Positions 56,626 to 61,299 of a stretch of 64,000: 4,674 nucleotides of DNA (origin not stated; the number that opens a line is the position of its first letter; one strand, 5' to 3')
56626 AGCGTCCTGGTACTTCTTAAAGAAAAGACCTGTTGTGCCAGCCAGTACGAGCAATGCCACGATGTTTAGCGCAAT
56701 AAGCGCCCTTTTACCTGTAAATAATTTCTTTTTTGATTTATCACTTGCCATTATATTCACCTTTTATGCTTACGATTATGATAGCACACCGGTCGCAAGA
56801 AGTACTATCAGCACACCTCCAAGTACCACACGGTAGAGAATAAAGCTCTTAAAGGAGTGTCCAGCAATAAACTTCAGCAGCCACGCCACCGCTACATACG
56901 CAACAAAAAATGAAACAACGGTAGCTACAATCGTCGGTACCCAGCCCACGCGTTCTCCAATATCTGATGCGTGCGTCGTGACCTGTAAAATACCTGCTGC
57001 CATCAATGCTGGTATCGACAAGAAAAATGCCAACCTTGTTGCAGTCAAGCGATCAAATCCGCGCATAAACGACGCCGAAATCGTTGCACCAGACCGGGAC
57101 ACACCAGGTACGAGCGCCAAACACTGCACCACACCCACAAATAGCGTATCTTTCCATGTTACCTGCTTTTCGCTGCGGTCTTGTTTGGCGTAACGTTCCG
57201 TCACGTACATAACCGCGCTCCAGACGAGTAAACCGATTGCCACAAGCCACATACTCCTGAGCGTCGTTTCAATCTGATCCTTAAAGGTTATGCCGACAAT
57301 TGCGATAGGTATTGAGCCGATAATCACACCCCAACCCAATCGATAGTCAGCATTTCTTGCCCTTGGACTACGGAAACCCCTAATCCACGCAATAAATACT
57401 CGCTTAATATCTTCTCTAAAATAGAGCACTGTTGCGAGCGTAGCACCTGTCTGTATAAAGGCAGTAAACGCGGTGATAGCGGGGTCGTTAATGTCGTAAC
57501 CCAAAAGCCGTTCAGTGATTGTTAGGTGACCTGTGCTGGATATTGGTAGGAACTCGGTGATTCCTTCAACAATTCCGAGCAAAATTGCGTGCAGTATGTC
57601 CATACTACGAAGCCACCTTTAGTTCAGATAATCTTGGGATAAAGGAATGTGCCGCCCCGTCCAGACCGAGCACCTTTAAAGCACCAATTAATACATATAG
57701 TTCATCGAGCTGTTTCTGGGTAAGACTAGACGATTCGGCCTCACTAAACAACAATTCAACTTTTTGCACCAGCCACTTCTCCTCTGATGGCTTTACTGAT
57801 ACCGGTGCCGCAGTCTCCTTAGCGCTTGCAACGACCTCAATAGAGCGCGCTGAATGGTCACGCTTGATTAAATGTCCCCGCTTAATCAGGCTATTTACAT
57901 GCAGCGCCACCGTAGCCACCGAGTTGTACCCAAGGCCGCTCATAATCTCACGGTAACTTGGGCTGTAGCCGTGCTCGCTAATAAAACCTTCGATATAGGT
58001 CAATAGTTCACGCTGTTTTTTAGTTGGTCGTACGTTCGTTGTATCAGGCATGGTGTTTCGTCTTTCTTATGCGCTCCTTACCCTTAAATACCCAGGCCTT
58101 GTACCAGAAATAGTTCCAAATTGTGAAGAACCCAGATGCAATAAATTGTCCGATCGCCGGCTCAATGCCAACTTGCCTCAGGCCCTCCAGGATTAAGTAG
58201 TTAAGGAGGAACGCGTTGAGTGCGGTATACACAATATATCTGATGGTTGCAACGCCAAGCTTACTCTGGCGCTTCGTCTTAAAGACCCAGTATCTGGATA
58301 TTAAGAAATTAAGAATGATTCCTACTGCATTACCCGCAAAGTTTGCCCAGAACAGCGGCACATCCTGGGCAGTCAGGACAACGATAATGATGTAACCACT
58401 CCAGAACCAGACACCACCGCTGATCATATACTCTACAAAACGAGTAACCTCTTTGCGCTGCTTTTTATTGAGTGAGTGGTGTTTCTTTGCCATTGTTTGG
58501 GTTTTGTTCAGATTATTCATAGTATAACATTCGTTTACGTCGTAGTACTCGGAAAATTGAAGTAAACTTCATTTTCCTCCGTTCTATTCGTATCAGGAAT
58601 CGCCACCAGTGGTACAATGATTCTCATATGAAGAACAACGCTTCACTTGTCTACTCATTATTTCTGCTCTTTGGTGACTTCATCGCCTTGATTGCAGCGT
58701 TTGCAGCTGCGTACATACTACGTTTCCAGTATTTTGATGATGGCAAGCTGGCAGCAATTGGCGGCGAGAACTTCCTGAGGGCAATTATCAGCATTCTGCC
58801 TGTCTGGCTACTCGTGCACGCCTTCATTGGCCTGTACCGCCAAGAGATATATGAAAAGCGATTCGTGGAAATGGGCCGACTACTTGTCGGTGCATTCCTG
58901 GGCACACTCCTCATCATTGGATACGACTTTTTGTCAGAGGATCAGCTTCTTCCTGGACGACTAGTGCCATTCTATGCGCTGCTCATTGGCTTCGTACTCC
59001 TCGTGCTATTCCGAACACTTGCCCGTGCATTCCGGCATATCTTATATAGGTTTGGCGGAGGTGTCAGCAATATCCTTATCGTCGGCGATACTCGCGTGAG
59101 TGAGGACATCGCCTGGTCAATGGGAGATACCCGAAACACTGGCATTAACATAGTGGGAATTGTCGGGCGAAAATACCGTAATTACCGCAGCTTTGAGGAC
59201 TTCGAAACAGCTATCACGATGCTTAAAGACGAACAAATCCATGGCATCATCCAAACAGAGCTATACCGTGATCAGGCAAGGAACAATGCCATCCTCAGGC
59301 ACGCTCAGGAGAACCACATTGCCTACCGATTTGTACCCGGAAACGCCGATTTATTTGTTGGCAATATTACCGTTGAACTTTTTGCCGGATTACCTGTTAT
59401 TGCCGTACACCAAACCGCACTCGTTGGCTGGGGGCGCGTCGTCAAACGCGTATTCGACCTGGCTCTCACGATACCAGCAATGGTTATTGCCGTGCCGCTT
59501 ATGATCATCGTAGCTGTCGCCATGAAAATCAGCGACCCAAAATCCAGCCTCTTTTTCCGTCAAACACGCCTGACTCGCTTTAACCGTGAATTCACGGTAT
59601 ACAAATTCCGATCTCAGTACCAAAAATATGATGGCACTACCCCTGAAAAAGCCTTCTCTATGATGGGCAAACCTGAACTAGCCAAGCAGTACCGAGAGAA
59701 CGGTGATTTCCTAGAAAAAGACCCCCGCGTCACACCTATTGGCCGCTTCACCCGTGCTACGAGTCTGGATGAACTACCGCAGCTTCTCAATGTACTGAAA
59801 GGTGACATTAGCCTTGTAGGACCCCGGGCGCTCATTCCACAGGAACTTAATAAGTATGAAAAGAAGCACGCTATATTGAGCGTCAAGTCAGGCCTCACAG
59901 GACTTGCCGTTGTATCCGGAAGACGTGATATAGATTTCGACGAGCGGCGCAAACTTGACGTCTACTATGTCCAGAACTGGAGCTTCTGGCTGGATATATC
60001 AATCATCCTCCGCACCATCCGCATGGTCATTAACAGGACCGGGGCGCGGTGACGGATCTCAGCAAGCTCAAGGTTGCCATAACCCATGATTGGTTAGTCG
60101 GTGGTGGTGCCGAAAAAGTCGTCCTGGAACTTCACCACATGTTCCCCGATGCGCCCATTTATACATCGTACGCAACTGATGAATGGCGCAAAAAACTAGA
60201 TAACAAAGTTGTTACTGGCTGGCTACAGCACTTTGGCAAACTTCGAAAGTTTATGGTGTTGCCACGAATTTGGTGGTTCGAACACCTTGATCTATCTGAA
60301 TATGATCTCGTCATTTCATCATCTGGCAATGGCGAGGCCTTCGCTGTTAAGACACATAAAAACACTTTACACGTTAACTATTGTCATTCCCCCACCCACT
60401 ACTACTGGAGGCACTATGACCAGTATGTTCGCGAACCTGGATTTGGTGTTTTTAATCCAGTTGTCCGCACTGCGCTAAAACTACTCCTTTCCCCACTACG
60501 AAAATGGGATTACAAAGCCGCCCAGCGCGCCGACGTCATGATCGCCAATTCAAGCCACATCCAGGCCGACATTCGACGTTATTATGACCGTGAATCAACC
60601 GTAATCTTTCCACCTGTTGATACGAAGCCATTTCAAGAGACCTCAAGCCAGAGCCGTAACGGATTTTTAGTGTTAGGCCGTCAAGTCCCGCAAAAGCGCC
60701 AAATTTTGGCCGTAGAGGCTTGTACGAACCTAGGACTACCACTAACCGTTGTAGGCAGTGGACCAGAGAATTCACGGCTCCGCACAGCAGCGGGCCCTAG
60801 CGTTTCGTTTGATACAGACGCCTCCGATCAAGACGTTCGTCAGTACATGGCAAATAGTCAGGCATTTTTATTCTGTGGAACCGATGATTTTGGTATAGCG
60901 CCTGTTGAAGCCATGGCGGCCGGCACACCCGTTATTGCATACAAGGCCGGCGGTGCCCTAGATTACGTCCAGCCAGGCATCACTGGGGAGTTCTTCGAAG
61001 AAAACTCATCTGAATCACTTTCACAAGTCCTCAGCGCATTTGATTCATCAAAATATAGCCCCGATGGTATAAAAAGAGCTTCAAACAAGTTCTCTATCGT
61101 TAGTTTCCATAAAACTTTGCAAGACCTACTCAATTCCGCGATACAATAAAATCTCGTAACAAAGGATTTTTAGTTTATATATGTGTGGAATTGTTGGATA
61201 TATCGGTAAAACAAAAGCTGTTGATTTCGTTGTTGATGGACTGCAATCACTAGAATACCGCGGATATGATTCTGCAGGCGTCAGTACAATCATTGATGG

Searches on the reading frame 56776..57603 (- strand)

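Call 74: search_protein_families(library=pfam, proteins=[window:56776-57603:-], max_evalue=0.00001)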
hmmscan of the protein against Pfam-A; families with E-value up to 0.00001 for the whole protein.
window:56776-57603:- (275 aa): 1 family
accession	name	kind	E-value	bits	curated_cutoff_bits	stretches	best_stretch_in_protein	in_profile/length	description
PF02673.24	BacA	-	9.5e-85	284.8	33.4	1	6-263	1-256/257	Bacitracin resistance protein BacA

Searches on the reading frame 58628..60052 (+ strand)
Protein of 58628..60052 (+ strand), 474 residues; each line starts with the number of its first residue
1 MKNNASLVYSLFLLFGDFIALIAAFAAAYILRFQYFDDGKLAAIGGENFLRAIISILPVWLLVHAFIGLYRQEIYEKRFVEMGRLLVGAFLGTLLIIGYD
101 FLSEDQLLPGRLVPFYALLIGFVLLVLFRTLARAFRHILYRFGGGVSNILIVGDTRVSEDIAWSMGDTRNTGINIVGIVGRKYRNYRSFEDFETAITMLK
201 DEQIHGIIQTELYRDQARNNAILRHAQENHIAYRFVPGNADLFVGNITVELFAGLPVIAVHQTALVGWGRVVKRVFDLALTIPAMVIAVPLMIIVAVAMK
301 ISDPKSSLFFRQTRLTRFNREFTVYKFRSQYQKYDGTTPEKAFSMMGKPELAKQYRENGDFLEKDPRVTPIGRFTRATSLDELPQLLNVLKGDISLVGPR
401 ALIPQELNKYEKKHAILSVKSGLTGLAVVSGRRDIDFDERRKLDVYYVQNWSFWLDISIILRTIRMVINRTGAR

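Call 74: search_protein_families(library=pfam, proteins=[window:58628-60052:+], max_evalue=0.00001)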
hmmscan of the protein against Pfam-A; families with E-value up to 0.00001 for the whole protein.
window:58628-60052:+ (474 aa): 2 families
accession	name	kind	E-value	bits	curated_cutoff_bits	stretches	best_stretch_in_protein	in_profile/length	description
PF02397.22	Bac_transf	-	6.3e-57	192.4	27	1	273-468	1-178/179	Bacterial sugar transferase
PF13727.12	CoA_binding_3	-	7.6e-09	36.3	25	1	67-237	3-175/175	CoA-binding domain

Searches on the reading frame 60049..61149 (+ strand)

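Call 74: search_protein_families(library=pfam, proteins=[window:60049-61149:+], max_evalue=0.00001)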
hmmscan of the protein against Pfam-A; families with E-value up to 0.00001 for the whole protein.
window:60049-61149:+ (366 aa): 3 families
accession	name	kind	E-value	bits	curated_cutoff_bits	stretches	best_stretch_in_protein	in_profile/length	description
PF00534.26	Glycos_transf_1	-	9.2e-21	74.6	26.4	1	192-329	4-153/172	Glycosyl transferases group 1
PF13692.12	Glyco_trans_1_4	-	3.1e-15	57.1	27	1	206-327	4-135/142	Glycosyl transferases group 1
PF13439.12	Glyco_transf_4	-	2.9e-10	40.9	28.5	1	19-193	2-169/170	Glycosyltransferase Family 4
